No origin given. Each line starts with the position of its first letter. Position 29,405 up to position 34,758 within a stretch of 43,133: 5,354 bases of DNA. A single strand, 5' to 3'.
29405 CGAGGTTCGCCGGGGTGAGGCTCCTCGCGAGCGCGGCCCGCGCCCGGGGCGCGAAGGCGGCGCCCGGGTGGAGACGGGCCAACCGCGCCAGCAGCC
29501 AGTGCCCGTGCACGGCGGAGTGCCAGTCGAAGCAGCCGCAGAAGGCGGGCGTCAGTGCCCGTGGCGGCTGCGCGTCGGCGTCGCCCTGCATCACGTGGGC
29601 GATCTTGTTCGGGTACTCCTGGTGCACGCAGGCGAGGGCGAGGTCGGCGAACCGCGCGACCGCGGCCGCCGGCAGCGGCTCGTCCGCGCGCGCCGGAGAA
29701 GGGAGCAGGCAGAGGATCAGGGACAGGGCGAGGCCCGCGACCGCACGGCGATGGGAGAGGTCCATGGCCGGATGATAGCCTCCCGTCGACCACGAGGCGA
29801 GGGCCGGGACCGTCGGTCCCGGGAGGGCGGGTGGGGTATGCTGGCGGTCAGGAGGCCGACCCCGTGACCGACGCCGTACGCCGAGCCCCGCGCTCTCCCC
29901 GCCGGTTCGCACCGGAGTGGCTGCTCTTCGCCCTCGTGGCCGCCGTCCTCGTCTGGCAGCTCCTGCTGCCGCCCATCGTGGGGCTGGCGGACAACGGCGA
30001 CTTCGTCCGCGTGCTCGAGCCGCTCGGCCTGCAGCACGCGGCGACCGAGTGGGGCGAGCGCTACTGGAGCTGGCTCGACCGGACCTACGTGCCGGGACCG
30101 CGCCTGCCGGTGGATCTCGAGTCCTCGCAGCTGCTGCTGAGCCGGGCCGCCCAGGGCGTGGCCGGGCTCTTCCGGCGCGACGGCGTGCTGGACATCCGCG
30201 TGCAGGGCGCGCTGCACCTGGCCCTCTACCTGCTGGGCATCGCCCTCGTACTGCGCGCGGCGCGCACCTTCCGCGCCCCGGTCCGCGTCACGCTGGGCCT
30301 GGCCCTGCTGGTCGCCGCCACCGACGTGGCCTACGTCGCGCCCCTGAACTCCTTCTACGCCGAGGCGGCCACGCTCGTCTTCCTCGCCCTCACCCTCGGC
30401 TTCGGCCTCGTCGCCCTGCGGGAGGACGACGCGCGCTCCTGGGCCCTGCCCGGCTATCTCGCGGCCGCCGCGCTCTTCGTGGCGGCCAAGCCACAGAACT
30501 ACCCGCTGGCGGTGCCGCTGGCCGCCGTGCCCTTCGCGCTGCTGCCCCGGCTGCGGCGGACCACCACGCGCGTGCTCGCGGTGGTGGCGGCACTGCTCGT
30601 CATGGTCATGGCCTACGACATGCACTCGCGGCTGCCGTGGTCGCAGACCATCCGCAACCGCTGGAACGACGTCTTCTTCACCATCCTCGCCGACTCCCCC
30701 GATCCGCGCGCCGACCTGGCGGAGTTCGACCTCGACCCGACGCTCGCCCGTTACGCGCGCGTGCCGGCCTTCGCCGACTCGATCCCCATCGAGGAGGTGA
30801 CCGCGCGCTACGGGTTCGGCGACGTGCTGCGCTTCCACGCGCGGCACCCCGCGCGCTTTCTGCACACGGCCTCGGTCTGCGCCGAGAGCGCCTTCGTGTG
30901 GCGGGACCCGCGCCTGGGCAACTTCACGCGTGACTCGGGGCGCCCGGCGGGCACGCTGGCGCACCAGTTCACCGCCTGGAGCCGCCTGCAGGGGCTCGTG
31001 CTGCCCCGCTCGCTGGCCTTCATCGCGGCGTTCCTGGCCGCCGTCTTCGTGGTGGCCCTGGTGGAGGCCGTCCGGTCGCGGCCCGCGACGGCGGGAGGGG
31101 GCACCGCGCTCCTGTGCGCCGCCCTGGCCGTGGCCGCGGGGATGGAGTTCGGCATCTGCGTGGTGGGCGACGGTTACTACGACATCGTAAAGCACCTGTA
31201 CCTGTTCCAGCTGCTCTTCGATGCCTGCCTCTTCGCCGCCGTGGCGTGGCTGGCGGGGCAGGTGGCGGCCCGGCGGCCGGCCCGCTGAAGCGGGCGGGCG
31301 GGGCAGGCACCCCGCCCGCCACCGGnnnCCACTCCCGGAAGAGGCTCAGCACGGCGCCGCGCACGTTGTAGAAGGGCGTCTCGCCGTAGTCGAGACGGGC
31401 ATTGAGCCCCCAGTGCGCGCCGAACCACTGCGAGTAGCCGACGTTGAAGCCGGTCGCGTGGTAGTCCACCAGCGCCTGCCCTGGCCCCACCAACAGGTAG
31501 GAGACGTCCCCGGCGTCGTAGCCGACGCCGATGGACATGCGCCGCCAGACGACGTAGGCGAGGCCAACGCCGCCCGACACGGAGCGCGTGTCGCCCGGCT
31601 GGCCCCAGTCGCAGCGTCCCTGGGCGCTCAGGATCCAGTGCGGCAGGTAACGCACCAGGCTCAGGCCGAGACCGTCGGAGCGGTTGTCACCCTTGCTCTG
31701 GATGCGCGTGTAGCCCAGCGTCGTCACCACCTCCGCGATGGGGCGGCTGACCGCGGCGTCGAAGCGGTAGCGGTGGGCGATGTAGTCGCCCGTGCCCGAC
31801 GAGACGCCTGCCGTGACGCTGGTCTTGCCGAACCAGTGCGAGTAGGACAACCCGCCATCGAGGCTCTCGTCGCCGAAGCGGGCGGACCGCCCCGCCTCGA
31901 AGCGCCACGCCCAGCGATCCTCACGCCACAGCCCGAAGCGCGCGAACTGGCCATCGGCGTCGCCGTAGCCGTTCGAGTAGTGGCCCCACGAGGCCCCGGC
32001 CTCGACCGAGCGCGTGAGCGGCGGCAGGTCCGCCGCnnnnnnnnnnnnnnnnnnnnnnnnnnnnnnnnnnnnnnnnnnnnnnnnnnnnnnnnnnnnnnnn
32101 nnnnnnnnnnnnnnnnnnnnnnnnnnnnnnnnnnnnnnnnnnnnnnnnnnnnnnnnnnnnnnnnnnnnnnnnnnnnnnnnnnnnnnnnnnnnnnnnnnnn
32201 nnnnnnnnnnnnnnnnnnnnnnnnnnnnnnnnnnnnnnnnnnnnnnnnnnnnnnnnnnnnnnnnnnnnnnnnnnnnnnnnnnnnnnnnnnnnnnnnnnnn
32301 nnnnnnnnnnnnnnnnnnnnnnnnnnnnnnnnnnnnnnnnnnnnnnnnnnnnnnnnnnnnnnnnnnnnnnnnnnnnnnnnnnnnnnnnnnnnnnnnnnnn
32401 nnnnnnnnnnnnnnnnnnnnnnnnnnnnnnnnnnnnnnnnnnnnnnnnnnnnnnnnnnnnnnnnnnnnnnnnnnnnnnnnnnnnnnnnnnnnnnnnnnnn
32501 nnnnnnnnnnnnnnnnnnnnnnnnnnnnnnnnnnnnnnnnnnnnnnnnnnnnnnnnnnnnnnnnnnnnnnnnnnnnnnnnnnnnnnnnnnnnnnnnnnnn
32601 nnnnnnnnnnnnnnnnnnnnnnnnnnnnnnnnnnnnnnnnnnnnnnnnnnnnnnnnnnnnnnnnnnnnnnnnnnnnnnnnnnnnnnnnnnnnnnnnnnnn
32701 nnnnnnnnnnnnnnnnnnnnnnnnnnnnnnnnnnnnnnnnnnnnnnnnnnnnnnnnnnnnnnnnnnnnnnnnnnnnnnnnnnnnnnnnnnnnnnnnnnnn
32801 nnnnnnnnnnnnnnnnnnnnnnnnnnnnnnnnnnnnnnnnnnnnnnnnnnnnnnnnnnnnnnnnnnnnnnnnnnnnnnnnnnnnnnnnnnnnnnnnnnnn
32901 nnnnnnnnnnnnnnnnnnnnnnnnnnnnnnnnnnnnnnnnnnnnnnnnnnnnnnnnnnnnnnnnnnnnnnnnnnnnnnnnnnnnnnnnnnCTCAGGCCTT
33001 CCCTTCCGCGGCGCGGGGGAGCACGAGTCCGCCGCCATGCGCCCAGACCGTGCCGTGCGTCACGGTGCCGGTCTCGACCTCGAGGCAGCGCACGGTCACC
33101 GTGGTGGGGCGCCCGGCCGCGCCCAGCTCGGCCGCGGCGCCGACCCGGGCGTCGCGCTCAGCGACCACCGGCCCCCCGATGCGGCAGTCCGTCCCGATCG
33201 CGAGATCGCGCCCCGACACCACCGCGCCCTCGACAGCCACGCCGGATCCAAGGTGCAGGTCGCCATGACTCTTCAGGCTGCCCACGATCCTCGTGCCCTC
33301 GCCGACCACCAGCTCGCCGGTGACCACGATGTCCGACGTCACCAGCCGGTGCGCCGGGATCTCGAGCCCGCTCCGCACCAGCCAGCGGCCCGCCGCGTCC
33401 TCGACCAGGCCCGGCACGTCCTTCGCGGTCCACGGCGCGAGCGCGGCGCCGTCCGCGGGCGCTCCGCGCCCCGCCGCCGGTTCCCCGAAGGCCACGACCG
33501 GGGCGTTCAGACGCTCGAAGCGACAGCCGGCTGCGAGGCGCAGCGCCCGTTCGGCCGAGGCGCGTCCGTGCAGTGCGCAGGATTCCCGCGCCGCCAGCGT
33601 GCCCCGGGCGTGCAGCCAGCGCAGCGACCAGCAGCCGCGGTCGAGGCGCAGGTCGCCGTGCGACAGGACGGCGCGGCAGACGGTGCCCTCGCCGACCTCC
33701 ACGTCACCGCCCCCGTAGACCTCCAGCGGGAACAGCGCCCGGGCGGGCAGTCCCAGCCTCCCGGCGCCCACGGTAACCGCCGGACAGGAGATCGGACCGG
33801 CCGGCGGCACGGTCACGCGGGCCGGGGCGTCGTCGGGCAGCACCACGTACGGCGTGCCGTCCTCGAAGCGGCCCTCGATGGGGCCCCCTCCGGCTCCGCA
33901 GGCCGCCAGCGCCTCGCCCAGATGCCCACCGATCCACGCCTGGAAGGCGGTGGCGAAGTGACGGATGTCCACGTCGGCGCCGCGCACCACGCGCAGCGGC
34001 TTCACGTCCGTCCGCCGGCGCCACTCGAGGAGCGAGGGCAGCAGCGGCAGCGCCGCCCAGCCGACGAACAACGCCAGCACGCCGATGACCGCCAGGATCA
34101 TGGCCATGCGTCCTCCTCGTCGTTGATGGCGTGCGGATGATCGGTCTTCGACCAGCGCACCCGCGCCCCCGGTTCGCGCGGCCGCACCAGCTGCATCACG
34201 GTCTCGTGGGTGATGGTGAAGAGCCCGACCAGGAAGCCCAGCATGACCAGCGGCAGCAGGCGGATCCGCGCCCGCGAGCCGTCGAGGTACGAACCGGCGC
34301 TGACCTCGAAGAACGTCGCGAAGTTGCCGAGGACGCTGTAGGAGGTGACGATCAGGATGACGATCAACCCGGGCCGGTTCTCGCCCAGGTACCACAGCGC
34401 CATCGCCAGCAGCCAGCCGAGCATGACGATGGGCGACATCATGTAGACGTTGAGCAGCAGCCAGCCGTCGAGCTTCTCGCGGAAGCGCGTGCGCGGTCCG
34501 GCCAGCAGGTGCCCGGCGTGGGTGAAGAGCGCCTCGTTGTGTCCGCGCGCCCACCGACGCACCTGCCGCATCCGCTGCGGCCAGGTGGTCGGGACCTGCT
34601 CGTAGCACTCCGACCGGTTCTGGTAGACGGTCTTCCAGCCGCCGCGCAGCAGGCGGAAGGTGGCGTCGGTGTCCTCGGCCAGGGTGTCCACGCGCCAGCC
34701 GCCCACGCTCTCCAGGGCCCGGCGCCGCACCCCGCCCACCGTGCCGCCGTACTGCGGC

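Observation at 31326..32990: Single ORF joins a 7-TM inner-membrane domain to an outer-membrane beta-barrel through an internal Sec-type signal peptide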

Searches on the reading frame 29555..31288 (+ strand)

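Call 3: search_protein_families(library=pfam, proteins=[window:29555-31288:+], max_evalue=0.1)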
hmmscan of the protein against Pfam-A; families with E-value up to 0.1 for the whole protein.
window:29555-31288:+ (577 aa): 1 family
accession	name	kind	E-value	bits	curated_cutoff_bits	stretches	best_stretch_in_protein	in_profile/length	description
PF13231.12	PMT_2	-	0.012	16.3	26.1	1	223-352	30-153/160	Dolichyl-phosphate-mannose-protein mannosyltransferase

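Call 4: search_protein_families(library=ncbifam, proteins=[window:29555-31288:+], max_evalue=0.1)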
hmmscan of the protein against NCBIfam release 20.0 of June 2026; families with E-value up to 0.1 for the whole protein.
window:29555-31288:+ (577 aa): 1 family
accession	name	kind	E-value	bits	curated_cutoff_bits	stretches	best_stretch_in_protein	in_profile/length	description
NF051875.1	glycan_WsfD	subfamily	3.9e-103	345.6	80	1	125-564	3-452/452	glycan biosynthesis hexose transferase WsfD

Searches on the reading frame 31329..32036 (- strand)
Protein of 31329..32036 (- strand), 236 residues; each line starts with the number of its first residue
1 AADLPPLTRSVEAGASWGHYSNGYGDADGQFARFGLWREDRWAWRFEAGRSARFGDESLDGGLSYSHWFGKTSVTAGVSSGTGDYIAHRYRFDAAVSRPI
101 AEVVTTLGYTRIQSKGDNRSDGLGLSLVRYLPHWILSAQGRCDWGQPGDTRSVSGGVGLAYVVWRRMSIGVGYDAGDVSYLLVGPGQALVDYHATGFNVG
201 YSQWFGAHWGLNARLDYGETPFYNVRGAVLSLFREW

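Call 27: find_homologous_proteins(query=A3, max_evalue=0.001)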
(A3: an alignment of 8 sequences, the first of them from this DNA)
Query A3 (8 sequences) (236 aa, profile of the alignment): 30 proteins with E <= 0.001 among 8000 candidates.
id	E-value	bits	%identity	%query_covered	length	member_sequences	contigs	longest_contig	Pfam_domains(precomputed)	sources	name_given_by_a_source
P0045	1.5e-112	393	85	100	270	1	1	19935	PF13505.13,PF19413.6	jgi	jgi:YaiO family outer membrane protein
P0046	4.0e-110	385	78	98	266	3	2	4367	PF19413.6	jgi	jgi:YaiO family outer membrane protein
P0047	9.5e-110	384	75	100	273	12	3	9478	PF19413.6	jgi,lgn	jgi:YaiO family outer membrane protein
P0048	1.4e-109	383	78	98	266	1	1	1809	PF19413.6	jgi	jgi:YaiO family outer membrane protein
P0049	1.8e-108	380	77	97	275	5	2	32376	PF13505.13,PF19413.6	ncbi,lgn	-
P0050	4.4e-108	378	79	98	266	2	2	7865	PF19413.6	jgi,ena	-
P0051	1.0e-107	377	78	98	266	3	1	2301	PF19413.6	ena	-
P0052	2.3e-107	376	77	98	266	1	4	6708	PF19413.6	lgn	-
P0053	5.8e-107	375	78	98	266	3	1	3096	PF19413.6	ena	-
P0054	9.0e-107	374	78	98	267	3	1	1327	PF19413.6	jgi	jgi:YaiO family outer membrane protein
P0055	1.0e-106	374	75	100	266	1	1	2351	PF19413.6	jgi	jgi:YaiO family outer membrane protein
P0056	2.7e-106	372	76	100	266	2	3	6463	PF19413.6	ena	-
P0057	3.0e-106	372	75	97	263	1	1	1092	PF19413.6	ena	-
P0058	3.8e-106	372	73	97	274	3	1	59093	PF19413.6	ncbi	ncbi:MAG: YaiO family outer membrane beta-barrel protein [Candidatus Krumholzibacteriia bacterium]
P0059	2.5e-104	366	75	98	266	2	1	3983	PF19413.6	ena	-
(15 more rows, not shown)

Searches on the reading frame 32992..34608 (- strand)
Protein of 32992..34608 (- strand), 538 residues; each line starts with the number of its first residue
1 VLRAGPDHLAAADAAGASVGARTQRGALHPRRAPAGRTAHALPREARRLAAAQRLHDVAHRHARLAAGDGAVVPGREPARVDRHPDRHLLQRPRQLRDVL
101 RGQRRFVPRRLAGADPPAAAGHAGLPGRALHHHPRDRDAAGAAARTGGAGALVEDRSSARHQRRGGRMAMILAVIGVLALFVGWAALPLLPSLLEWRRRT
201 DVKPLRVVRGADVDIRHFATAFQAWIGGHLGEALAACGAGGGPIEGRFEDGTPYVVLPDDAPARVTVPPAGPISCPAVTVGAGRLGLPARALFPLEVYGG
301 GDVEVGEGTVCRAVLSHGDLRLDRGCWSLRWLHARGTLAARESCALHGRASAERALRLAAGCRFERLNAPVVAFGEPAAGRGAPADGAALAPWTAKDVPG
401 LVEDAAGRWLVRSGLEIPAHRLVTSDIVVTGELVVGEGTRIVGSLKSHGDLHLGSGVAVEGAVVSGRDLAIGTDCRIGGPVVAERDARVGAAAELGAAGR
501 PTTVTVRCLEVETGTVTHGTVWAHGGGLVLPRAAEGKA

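Call 3: search_protein_families(library=pfam, proteins=[window:32992-34608:-], max_evalue=0.1)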
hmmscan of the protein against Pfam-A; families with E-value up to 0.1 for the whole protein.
window:32992-34608:- (538 aa): 1 family
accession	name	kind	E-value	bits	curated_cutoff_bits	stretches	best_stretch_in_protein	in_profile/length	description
PF04519.19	Bactofilin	-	0.0027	18.3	27.9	1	434-485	2-51/98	Polymer-forming cytoskeletal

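Call 4: search_protein_families(library=ncbifam, proteins=[window:32992-34608:-], max_evalue=0.1)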
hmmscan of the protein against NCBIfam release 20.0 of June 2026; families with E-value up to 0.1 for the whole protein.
window:32992-34608:- (538 aa): 4 families
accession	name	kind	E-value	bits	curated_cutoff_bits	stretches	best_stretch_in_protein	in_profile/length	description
TIGR01853.1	lipid_A_lpxD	equivalog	0.02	13.8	242.5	1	442-496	96-150/325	UDP-3-O-(3-hydroxymyristoyl)glucosamine N-acyltransferase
TIGR03992.1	Arch_glmU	subfamily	0.023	13.6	292.1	1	434-495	238-299/393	bifunctional sugar-1-phosphate nucleotidylyltransferase/acetyltransferase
TIGR03991.1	alt_bact_glmU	hypoth_equivalog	0.036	13.4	225.3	1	430-481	199-250/394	UDP-N-acetylglucosamine diphosphorylase/glucosamine-1-phosphate N-acetyltransferase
NF002060.0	PRK00892.1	subfamily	0.057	12.5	207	0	448-497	111-160/345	UDP-3-O-(3-hydroxymyristoyl)glucosamine N-acyltransferase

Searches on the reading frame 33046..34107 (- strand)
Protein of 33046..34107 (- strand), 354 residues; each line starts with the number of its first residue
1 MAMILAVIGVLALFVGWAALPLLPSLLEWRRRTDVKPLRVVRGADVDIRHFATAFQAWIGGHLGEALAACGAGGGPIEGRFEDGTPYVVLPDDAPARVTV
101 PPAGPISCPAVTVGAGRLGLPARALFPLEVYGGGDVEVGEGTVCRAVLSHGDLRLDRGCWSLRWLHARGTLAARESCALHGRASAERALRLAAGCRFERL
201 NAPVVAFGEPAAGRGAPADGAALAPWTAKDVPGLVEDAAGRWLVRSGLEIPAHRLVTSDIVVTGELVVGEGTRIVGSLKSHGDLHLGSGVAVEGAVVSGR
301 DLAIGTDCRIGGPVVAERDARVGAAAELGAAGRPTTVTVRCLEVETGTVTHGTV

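Call 39: search_protein_families(library=pfam, proteins=[window:33046-34107:-], max_evalue=0.01)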
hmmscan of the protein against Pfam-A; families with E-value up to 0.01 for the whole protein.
window:33046-34107:- (354 aa): 1 family
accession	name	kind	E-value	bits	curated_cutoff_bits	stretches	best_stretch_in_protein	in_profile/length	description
PF04519.19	Bactofilin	-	0.0024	18.5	27.9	0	267-318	2-51/98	Polymer-forming cytoskeletal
